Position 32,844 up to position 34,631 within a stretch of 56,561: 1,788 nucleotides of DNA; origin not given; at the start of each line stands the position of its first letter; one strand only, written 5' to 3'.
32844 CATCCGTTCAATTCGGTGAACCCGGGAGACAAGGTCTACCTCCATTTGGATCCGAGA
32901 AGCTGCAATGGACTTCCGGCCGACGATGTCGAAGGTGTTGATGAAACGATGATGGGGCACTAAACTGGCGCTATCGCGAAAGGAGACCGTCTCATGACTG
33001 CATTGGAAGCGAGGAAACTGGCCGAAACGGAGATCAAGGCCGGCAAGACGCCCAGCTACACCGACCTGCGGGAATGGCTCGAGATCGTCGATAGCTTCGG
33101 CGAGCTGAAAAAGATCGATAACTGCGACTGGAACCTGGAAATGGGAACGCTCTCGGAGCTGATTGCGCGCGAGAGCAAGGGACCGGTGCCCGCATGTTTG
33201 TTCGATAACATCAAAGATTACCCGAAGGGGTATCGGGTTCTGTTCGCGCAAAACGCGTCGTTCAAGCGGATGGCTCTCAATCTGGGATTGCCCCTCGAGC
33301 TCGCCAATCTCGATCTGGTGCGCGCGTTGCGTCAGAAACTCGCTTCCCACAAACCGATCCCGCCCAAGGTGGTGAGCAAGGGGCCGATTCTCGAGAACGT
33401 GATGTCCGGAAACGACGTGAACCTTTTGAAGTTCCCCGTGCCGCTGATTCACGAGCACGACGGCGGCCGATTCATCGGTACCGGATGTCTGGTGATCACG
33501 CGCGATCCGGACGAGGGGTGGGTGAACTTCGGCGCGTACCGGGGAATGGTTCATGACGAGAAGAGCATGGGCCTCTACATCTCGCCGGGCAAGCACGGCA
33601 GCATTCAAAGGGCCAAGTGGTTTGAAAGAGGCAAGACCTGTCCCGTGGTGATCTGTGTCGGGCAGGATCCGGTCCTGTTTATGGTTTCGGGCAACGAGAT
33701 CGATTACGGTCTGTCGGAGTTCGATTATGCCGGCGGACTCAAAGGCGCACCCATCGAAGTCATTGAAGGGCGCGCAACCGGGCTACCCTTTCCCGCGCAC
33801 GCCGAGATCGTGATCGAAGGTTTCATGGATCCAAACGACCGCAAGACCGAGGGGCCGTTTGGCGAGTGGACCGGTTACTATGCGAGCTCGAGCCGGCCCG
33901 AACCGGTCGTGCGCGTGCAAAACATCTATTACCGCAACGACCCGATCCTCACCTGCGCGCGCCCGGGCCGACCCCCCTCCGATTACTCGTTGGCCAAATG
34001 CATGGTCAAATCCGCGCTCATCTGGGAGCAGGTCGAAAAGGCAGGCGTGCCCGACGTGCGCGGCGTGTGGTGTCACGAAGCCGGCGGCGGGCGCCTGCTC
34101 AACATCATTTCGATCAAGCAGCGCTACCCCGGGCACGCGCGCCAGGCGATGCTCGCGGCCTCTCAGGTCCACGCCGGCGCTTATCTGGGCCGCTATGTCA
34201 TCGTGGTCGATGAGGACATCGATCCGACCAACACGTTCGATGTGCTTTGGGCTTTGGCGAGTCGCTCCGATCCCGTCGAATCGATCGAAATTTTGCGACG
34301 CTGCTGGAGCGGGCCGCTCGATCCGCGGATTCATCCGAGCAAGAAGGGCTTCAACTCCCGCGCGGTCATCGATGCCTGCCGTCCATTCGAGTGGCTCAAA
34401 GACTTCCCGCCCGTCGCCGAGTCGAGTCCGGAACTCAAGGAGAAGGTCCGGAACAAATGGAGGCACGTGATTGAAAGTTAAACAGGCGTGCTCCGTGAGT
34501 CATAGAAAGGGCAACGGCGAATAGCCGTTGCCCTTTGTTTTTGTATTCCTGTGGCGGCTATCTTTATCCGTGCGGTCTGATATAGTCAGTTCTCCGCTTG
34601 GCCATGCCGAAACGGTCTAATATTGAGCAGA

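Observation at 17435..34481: Candidate oxidative N-heterocycle (pyrimidine or pyridine-carboxylate) catabolic island with a non-canonical enzyme set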

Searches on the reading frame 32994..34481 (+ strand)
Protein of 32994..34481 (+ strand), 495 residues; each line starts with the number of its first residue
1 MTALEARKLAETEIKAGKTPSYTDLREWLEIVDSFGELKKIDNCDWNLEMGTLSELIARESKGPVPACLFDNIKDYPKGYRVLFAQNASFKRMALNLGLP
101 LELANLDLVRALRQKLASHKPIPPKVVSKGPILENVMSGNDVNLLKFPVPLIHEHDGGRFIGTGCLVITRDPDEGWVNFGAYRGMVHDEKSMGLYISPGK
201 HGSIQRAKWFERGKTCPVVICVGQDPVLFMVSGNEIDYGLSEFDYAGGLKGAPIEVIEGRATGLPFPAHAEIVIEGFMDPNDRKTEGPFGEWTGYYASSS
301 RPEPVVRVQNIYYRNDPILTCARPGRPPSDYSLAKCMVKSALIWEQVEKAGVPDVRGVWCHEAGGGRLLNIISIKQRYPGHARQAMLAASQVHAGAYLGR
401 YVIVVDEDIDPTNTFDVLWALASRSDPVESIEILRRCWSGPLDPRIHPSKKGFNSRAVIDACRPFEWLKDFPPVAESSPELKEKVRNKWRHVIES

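Call 5: search_protein_families(library=pfam, proteins=[window:32994-34481:+])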
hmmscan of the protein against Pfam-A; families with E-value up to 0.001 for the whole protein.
window:32994-34481:+ (495 aa): 3 families
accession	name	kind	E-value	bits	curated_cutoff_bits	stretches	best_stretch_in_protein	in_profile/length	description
PF01977.22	UbiD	-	1.7e-66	223.8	23.3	1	127-327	3-206/206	3-octaprenyl-4-hydroxybenzoate carboxy-lyase Rift-related domain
PF20696.2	UbiD_C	-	1.5e-31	109.4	24.2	1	337-461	6-127/127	3-octaprenyl-4-hydroxybenzoate carboxy-lyase C-terminal domain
PF20695.2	UbiD_N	-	5.7e-09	36.4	24.3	1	30-101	2-67/78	3-octaprenyl-4-hydroxybenzoate carboxy-lyase N-terminal domain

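Call 7: search_protein_families(library=ncbifam, max_evalue=0.00001, proteins=[window:32994-34481:+])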
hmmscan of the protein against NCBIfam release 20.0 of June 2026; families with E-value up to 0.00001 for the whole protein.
window:32994-34481:+ (495 aa): 7 families
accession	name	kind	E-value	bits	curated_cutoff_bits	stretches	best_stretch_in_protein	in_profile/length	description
TIGR02724.1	phenyl_P_beta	equivalog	2.1e-100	336.3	468.95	1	24-490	2-467/472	phenylphosphate carboxylase subunit beta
TIGR00148.1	TIGR00148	subfamily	4.4e-89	299.2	244.85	1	25-462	1-436/438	UbiD family decarboxylase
NF041204.1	VdcC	exception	2.5e-87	293.2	650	1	22-467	1-443/467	non-oxidative hydroxyarylic acid decarboxylases subunit C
NF041219.1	BagN_FevL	exception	1.2e-63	215.3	1000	1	17-433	12-440/502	bagremycin/ferroverdin biosynthesis UbiD family decarboxylase BagN/FevL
TIGR03701.1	mena_SCO4490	equivalog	1.1e-60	205.6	495.9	1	28-434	2-414/433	menaquinone biosynthesis decarboxylase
TIGR02723.1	phenyl_P_alpha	equivalog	1.6e-60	205.1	564.6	1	24-489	9-476/485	phenylphosphate carboxylase subunit alpha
NF008175.0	PRK10922.1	equivalog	9.9e-51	172.7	788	1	116-436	111-432/497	4-hydroxy-3-polyprenylbenzoate decarboxylase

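Call 23: search_solved_structures(query=window:32994-34481:+, max_evalue=1e-20)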
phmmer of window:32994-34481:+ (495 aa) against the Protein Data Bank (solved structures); distinct sequences matched with E-value up to 1e-20: 38.
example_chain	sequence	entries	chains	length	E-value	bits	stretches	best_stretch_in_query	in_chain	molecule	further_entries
7pda_A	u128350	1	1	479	5.3e-114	385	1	22-491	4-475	UbiD family decarboxylase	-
7abo_C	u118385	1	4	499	4.6e-64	220.3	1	22-467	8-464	UbiD-like decarboxylase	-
4ip2_A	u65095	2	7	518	9.9e-64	219.2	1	22-467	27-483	Aromatic Acid Decarboxylase | PA0254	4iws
7abn_D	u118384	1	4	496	1.1e-63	219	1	23-467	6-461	UbiD-like decarboxylase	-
7ae4_A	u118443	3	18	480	5.1e-54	187.1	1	22-465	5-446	Phenolic acid decarboxylase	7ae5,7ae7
6da6_A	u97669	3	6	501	1.8e-52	182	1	23-462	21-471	UbiD-like decarboxylase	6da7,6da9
9gqr_A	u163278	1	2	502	2.2e-50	175.1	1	25-447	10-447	decarboxylase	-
2idb_A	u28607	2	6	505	2e-45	158.8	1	21-462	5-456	3-octaprenyl-4-hydroxybenzoate carboxy-lyase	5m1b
5m1c_A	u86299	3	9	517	2e-45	158.8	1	21-462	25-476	3-octaprenyl-4-hydroxybenzoate carboxy-lyase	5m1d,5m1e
7nf0_A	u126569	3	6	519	2.1e-44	155.4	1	20-428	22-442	Ferulic acid decarboxylase 1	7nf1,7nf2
6h6x_B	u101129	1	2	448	4.2e-43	151.1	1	24-465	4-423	3-polyprenyl-4-hydroxybenzoate decarboxylase and related decarboxylases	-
4zad_A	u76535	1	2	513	5.3e-43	150.8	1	25-334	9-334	Fdc1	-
7ney_A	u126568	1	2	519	9.5e-43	149.9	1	20-429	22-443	Ferulic acid decarboxylase 1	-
6h6v_A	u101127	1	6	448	1.2e-42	149.7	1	24-465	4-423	3-polyprenyl-4-hydroxybenzoate decarboxylase and related decarboxylases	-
4s13_A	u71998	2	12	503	4.7e-42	147.6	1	24-451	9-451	Ferulic acid decarboxylase 1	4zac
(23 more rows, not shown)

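Call 43: search_dna_similar(query=window:32994-34481:+, collection=plasmids, mode=protein, max_rows=25, max_evalue=1e-40)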
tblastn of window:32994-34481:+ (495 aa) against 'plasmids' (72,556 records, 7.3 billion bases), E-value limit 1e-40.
Records with a match: 47; places in all: 48; records where one place covers at least 80% of the query: 41.
Best place of each record, by identity: <60% 47.
By first word of the organism name: Streptomyces 11; Escherichia 5; Priestia 5; Pantoea 4; Salmonella 3; Ensifer 3; Klebsiella 2; Citrobacter 2; Paraburkholderia 1; Aromatoleum 1; and 10 more.
By predicted mobility (MOB-suite, as given by PLSDB): non-mobilizable 39; mobilizable 7; conjugative 1.
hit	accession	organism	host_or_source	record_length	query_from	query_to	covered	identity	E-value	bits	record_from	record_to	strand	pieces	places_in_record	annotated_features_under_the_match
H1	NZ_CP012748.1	Paraburkholderia caribensis MBA4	soil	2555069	24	493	95%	48.3%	1e-146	471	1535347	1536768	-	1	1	none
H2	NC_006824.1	Aromatoleum aromaticum EbN1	-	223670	21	493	96%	45.1%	2e-132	430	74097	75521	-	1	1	UbiD family decarboxylase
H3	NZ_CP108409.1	Kitasatospora sp. NBC_01300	-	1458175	21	493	96%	41.5%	3e-103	346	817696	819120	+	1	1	record has no annotation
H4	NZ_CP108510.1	Streptomyces sp. NBC_01237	-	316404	21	493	96%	41.2%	9e-101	339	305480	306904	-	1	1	UbiD family decarboxylase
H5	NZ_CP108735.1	Streptomyces sp. NBC_00984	-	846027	21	493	96%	40.8%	9e-104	347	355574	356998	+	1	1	UbiD family decarboxylase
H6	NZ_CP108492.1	Streptomyces sp. NBC_01243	-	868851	21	489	95%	41.1%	8e-104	348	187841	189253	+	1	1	UbiD family decarboxylase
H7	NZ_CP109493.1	Streptomyces sp. NBC_01435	-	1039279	21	489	95%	40.5%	2e-103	346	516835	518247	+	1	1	record has no annotation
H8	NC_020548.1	Azoarcus sp. KH32C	-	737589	24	489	94%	40.0%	1e-91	313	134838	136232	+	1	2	ppcB: phenylphosphate carboxylase subunit beta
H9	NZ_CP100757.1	Natrinema gelatinilyticum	marine sediment,sediment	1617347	24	489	94%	37.3%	1e-88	304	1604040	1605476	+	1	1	record has no annotation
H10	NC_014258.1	Pantoea vagans C9-1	-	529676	18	488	95%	30.5%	1e-48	187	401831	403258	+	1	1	non-oxidative hydroxyarylic acid decarboxylases subunit C | non-oxidative hydroxyarylic acid decarboxylases subunit B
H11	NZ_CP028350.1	Pantoea vagans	Homo sapiens,blood sample,blood,blood ...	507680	18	488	95%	30.5%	1e-48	187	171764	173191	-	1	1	non-oxidative hydroxyarylic acid decarboxylases subunit C | non-oxidative hydroxyarylic acid decarboxylases subunit B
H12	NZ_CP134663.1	Escherichia coli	Larus michahellis,bacteria,cloaca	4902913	6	464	93%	30.9%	6e-49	188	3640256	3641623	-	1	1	none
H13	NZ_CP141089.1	Escherichia coli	Homo sapiens,Infected Human Urine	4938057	6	464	93%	30.9%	6e-49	188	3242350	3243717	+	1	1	none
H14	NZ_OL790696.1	Escherichia coli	-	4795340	6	464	93%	30.9%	7e-49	188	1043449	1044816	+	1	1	none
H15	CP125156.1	Klebsiella pneumoniae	-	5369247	4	464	93%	30.6%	2e-49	189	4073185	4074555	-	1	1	non-oxidative hydroxyarylic acid decarboxylases subunit C | non-oxidative hydroxyarylic acid decarboxylases subunit B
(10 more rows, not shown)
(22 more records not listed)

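Call 44: get_annotated_region(hit=H1, flank=12000)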
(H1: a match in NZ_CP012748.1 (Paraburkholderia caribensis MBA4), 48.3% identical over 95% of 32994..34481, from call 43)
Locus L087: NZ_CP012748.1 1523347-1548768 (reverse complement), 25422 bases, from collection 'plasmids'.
description: Paraburkholderia caribensis MBA4 plasmid unnamed, complete sequence
organism: Paraburkholderia caribensis MBA4 (NCBI taxid 1323664)
taxonomy: Bacteria; Pseudomonadota; Betaproteobacteria; Burkholderiales; Burkholderiaceae; Paraburkholderia; Paraburkholderia caribensis; Paraburkholderia caribensis MBA4
host: -; source: soil; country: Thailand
typing (MOB-suite, as given by PLSDB): non-mobilizable
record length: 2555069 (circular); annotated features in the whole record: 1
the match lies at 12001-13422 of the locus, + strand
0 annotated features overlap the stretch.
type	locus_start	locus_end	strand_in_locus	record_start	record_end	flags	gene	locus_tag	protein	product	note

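Call 45: get_annotated_region(hit=H2, flank=12000)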
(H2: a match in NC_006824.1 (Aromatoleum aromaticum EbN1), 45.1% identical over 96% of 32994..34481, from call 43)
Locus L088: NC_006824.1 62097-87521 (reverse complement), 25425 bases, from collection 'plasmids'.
description: Aromatoleum aromaticum EbN1 plasmid 2, complete sequence
organism: Aromatoleum aromaticum EbN1 (NCBI taxid 76114)
taxonomy: Bacteria; Pseudomonadota; Betaproteobacteria; Rhodocyclales; Rhodocyclaceae; Aromatoleum; Aromatoleum aromaticum; Aromatoleum aromaticum EbN1
host: -; source: -; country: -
typing (MOB-suite, as given by PLSDB): conjugative; replicon rep_cluster_1841; relaxase MOBP; mating-pair formation MPF_T
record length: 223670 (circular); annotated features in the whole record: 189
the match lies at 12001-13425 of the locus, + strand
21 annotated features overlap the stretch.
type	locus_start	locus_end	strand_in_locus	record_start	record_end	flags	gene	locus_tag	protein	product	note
CDS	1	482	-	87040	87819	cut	istB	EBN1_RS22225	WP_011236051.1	IS21-like element ISAzo17 family helper ATPase IstB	-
CDS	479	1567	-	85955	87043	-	istA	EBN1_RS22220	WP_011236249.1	IS21-like element ISAzo17 family transposase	GO:0006313 - DNA transposition [Evidence IEA]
CDS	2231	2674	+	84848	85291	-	-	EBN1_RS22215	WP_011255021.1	transposase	-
CDS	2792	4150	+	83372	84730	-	-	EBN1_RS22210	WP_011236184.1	IS1182-like element ISAzo1 family transposase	GO:0006313 - DNA transposition [Evidence IEA]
CDS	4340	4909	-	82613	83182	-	idi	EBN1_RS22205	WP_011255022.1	isopentenyl-diphosphate Delta-isomerase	GO:0008299 - isoprenoid biosynthetic process [Evidence IEA]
CDS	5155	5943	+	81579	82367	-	-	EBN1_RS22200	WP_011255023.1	IclR family transcriptional regulator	GO:0006355 - regulation of DNA-templated transcription [Evidence IEA]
CDS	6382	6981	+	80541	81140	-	-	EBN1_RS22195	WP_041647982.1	UbiX family flavin prenyltransferase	-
CDS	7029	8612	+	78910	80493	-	-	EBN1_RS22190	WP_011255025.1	UbiD family decarboxylase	-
CDS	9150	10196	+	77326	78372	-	-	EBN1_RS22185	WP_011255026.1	ABC transporter substrate-binding protein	-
CDS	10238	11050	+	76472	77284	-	-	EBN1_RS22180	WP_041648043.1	ABC transporter ATP-binding protein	GO:0006810 - transport [Evidence IEA]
CDS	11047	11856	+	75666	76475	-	-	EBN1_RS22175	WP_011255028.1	ABC transporter permease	-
CDS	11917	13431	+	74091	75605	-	-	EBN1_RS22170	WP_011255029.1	UbiD family decarboxylase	-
CDS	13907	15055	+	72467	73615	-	-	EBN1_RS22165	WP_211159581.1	porin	-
CDS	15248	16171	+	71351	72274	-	-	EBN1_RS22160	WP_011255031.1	DMT family transporter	-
CDS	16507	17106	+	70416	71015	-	-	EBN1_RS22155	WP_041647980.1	UbiX family flavin prenyltransferase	-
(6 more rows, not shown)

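Call 48: search_protein_families(library=pfam, proteins=[L087:658-1479:+, L087:5520-6893:+, L087:7227-8333:+, L087:8306-9040:+, L087:9987-10952:-, L087:13549-14178:+, L087:14121-15635:+, L087:18814-19797:-, L087:19867-21489:-, L087:10269-10985:+])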
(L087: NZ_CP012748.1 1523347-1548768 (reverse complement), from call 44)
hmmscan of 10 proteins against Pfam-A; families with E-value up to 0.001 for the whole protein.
L087:658-1479:+ (273 aa): 0 families

L087:5520-6893:+ (457 aa): 2 families
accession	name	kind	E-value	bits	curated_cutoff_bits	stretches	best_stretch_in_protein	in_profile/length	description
PF07690.21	MFS_1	-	1e-38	133.6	33.4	2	73-292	31-229/347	Major Facilitator Superfamily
PF00083.30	Sugar_tr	-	1.6e-34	120.1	22.3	1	73-455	40-447/452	Sugar (and other) transporter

L087:7227-8333:+ (368 aa): 2 families
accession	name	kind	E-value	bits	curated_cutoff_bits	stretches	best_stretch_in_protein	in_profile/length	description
PF13478.12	XdhC_C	-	2.1e-37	128.8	29.7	1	192-333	1-125/125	XdhC Rossmann domain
PF02625.21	XdhC_CoxI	-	1.2e-22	80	24.3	1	39-107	1-68/68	XdhC and CoxI family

L087:8306-9040:+ (244 aa): 0 families

L087:9987-10952:- (321 aa): 2 families
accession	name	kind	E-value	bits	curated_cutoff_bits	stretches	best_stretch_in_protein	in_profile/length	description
PF03466.25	LysR_substrate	-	1.8e-24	86.7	28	1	91-297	3-208/209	LysR substrate binding domain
PF00126.33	HTH_1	-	8.3e-19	67.7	26.6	1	8-67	1-60/60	Bacterial regulatory helix-turn-helix protein, lysR family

L087:13549-14178:+ (209 aa): 4 families
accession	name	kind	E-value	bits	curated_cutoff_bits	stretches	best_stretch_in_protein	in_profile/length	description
PF06240.19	COXG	-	8.5e-32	110.2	22.2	1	10-143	6-138/140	Carbon monoxide dehydrogenase subunit G (CoxG)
PF03364.25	Polyketide_cyc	-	2.2e-05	25.2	23.4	1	10-69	2-62/126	Polyketide cyclase / dehydrase and lipid transport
PF10604.15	Polyketide_cyc2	-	2.6e-05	25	27.4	1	4-136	5-129/142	Polyketide cyclase / dehydrase and lipid transport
PF08327.17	AHSA1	-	0.00026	21.7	22.1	1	11-109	2-96/125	Activator of Hsp90 ATPase homolog 1-like protein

L087:14121-15635:+ (504 aa): 4 families
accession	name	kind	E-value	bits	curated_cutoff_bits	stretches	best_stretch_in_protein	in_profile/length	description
PF00083.30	Sugar_tr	-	2.5e-51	175.4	22.3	1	111-503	47-449/452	Sugar (and other) transporter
PF07690.21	MFS_1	-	6.9e-48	163.8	33.4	2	82-355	3-246/347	Major Facilitator Superfamily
PF12832.13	MFS_1_like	-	1e-06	28.5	25.2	1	107-475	31-372/373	MFS_1 like family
PF13347.12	MFS_2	-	0.00045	19.3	27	1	294-465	203-381/427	MFS/sugar transport protein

L087:18814-19797:- (327 aa): 3 families
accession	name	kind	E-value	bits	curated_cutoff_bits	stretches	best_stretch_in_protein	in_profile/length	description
PF00561.26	Abhydrolase_1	-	5.1e-05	23.5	25.8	0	74-166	1-86/245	alpha/beta hydrolase fold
PF01738.24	DLH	-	0.00032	20.8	21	1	73-185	13-133/217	Dienelactone hydrolase family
PF03403.19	PAF-AH_p_II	-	0.00075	18.6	20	0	54-109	80-136/372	Platelet-activating factor acetylhydrolase, isoform II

L087:19867-21489:- (540 aa): 1 family
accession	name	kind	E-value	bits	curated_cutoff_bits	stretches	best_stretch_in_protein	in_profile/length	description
PF02470.25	MlaD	-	9.9e-37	125.5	25.1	3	53-141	1-77/81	MlaD protein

L087:10269-10985:+ (238 aa): 0 families

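Call 51: get_annotated_region(hit=H5, flank=10000)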
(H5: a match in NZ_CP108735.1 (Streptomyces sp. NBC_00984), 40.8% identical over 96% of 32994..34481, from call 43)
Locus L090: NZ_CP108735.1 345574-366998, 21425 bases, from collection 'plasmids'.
description: Streptomyces sp. NBC_00984 plasmid unnamed1, complete sequence
organism: Streptomyces sp. NBC_00984 (NCBI taxid 2903700)
taxonomy: Bacteria; Actinomycetota; Actinomycetes; Kitasatosporales; Streptomycetaceae; Streptomyces; Streptomyces sp. NBC 00984
host: -; source: -; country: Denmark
typing (MOB-suite, as given by PLSDB): mobilizable; relaxase MOBF,MOBP
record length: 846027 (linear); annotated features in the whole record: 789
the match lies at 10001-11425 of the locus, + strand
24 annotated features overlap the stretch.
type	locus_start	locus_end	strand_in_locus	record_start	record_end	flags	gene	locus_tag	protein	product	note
CDS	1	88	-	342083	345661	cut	-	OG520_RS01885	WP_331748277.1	indolepyruvate ferredoxin oxidoreductase family protein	-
CDS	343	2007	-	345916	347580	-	-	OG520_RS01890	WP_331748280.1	FAD-dependent monooxygenase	-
CDS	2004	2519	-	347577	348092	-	-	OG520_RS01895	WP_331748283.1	VOC family protein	-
CDS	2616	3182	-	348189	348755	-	-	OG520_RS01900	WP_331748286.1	TetR/AcrR family transcriptional regulator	GO:0006355 - regulation of DNA-templated transcription [Evidence IEA]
CDS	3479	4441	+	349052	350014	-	-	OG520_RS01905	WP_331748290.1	fumarylacetoacetate hydrolase family protein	-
CDS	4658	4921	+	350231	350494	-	-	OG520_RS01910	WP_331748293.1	hypothetical protein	-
CDS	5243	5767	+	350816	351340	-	-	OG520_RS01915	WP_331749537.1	TetR/AcrR family transcriptional regulator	GO:0006355 - regulation of DNA-templated transcription [Evidence IEA]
CDS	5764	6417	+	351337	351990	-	-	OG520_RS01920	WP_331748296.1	hypothetical protein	-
CDS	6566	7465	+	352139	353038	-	lgt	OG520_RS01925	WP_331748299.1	prolipoprotein diacylglyceryl transferase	GO:0009249 - protein lipoylation [Evidence IEA]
CDS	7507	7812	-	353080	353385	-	-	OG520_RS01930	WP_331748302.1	GntR family transcriptional regulator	GO:0006355 - regulation of DNA-templated transcription [Evidence IEA]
CDS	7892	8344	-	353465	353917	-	-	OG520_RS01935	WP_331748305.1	hypothetical protein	-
CDS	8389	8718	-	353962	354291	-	-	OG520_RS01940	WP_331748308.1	hypothetical protein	-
CDS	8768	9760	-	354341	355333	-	-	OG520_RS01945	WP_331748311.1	Lrp/AsnC family transcriptional regulator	-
CDS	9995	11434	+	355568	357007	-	-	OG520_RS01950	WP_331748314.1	UbiD family decarboxylase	-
CDS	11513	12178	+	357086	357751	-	-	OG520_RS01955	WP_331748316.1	UbiX family flavin prenyltransferase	-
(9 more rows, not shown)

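Call 52: get_annotated_region(hit=H6, flank=10000)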
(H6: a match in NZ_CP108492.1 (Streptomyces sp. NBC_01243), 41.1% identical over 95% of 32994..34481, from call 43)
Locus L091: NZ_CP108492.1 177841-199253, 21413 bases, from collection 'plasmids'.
description: Streptomyces sp. NBC_01243 plasmid unnamed1, complete sequence
organism: Streptomyces sp. NBC_01243 (NCBI taxid 2903796)
taxonomy: Bacteria; Actinomycetota; Actinomycetes; Kitasatosporales; Streptomycetaceae; Streptomyces; Streptomyces sp. NBC 01243
host: -; source: -; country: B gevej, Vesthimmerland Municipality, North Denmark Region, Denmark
typing (MOB-suite, as given by PLSDB): mobilizable; relaxase MOBP
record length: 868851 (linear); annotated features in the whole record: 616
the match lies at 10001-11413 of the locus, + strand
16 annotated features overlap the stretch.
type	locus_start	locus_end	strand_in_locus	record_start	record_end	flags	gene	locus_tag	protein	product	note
CDS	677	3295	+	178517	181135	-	-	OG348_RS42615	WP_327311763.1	tetratricopeptide repeat protein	-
CDS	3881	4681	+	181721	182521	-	-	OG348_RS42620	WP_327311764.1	Ku protein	GO:0006303 - double-strand break repair via nonhomologous end joining [Evidence IEA]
CDS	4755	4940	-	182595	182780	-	-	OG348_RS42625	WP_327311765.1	hypothetical protein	-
CDS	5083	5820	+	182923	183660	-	-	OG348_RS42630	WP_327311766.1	hypothetical protein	-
CDS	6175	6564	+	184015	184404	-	-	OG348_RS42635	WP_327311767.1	hypothetical protein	-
CDS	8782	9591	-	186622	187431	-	-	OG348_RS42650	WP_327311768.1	Lrp/AsnC family transcriptional regulator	-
CDS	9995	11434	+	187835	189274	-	-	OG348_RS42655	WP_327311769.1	UbiD family decarboxylase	-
CDS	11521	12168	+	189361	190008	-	-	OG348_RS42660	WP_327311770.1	UbiX family flavin prenyltransferase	-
CDS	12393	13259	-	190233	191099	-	-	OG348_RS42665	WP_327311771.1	alpha/beta hydrolase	-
CDS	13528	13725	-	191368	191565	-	-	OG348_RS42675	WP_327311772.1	hypothetical protein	-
CDS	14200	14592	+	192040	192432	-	-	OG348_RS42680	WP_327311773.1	transposase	-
CDS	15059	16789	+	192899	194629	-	-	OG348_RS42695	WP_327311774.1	helix-turn-helix domain-containing protein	-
CDS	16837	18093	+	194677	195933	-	-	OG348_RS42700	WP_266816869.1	MFS transporter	GO:0055085 - transmembrane transport [Evidence IEA]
CDS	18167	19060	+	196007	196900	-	-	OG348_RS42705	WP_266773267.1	serine hydrolase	-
CDS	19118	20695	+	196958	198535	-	-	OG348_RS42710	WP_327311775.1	amidohydrolase family protein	-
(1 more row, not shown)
